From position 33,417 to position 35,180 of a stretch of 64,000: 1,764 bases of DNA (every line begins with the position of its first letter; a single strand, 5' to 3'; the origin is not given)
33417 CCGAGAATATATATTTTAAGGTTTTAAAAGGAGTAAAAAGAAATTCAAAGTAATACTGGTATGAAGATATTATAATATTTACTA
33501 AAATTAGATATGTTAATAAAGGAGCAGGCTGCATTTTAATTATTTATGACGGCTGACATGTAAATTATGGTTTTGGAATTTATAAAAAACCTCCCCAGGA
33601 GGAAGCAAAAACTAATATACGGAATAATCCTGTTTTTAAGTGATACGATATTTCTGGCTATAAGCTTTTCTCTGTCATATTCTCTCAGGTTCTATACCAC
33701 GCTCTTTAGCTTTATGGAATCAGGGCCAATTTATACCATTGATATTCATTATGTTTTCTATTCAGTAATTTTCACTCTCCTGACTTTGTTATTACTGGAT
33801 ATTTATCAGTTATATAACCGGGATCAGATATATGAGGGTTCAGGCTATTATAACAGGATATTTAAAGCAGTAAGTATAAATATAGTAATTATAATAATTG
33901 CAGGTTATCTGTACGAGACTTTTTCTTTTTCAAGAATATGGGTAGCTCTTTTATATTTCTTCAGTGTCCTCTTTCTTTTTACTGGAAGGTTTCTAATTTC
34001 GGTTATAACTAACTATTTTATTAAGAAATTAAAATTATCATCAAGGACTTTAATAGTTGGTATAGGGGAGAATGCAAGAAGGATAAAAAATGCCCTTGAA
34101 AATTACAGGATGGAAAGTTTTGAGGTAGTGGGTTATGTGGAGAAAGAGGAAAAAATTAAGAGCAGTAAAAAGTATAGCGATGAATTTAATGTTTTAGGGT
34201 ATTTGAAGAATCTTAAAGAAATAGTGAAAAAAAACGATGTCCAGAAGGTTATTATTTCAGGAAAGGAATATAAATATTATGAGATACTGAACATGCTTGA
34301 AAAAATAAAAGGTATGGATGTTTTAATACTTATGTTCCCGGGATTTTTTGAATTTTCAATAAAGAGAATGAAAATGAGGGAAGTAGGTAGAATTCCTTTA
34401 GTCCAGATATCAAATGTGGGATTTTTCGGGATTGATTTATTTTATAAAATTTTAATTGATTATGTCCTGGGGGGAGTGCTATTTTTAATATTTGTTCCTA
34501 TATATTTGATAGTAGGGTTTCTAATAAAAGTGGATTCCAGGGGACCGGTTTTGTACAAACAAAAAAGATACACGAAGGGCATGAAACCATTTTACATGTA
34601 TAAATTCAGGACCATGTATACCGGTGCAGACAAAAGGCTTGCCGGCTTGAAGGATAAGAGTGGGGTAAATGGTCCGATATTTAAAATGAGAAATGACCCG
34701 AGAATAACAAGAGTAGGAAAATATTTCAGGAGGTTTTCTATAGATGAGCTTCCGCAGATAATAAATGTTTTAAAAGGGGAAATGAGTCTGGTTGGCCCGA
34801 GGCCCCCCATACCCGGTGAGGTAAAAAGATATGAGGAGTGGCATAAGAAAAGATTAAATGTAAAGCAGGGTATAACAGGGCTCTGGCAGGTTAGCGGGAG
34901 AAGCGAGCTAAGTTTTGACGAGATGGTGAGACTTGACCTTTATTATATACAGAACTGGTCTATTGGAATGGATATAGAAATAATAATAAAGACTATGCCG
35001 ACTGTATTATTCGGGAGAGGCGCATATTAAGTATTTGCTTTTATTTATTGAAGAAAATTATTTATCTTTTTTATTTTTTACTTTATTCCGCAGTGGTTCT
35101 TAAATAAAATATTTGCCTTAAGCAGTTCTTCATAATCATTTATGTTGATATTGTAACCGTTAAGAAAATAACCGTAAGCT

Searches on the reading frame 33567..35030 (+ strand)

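Call 60: search_protein_families(library=pfam, proteins=[window:33567-35030:+], max_evalue=0.01)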
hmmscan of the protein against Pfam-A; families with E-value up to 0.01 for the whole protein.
window:33567-35030:+ (487 aa): 2 families
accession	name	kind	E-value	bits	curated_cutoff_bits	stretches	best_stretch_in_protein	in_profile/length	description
PF02397.22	Bac_transf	-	4.5e-65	219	27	1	294-481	1-178/179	Bacterial sugar transferase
PF13727.12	CoA_binding_3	-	6.7e-13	49.5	25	1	83-256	6-173/175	CoA-binding domain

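Call 103: search_protein_families(library=ncbifam, proteins=[window:33567-35030:+], max_evalue=1e-20)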
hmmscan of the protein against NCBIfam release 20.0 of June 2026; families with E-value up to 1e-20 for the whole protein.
window:33567-35030:+ (487 aa): 9 families
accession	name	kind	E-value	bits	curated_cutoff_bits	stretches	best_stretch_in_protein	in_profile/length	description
TIGR03025.1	EPS_sugtrans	subfamily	4.1e-126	421.8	295.55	1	25-487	2-445/445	exopolysaccharide biosynthesis polyprenyl glycosylphosphotransferase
TIGR03023.1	WcaJ_sugtrans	equivalog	4.6e-108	362.4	410.75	1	25-487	2-453/453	undecaprenyl-phosphate glucose phosphotransferase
TIGR03022.1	WbaP_sugtrans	subfamily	2e-90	304.3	403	1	22-487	1-456/456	undecaprenyl-phosphate galactose phosphotransferase WbaP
NF041877.1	EPS_EpsZ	equivalog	2.5e-81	273.7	800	1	101-486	77-458/459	exopolysaccharide biosynthesis polyisoprenyl-phosphate hexose-1-phosphate transferase EpsZ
TIGR03013.1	EpsB_2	subfamily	2.7e-66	224.5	393.35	1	26-486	3-442/443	TIGR03013 family XrtA/PEP-CTERM system glycosyltransferase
NF052601.1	undeca_RfbP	equivalog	2.9e-60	203.6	330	1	292-486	43-243/244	undecaprenyl-phosphate galactose phosphotransferase family protein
NF007518.0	PRK10124.1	equivalog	8.4e-52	176.4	684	1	90-487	76-464/464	undecaprenyl-phosphate glucose phosphotransferase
NF011751.0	PRK15204.1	equivalog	2e-51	175.1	907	1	15-487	10-476/476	undecaprenyl-phosphate galactose phosphotransferase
NF050817.1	PolSacchBiosHfsE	equivalog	1.6e-34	119.5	750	1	66-484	54-463/467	polysaccharide biosynthesis protein HfsE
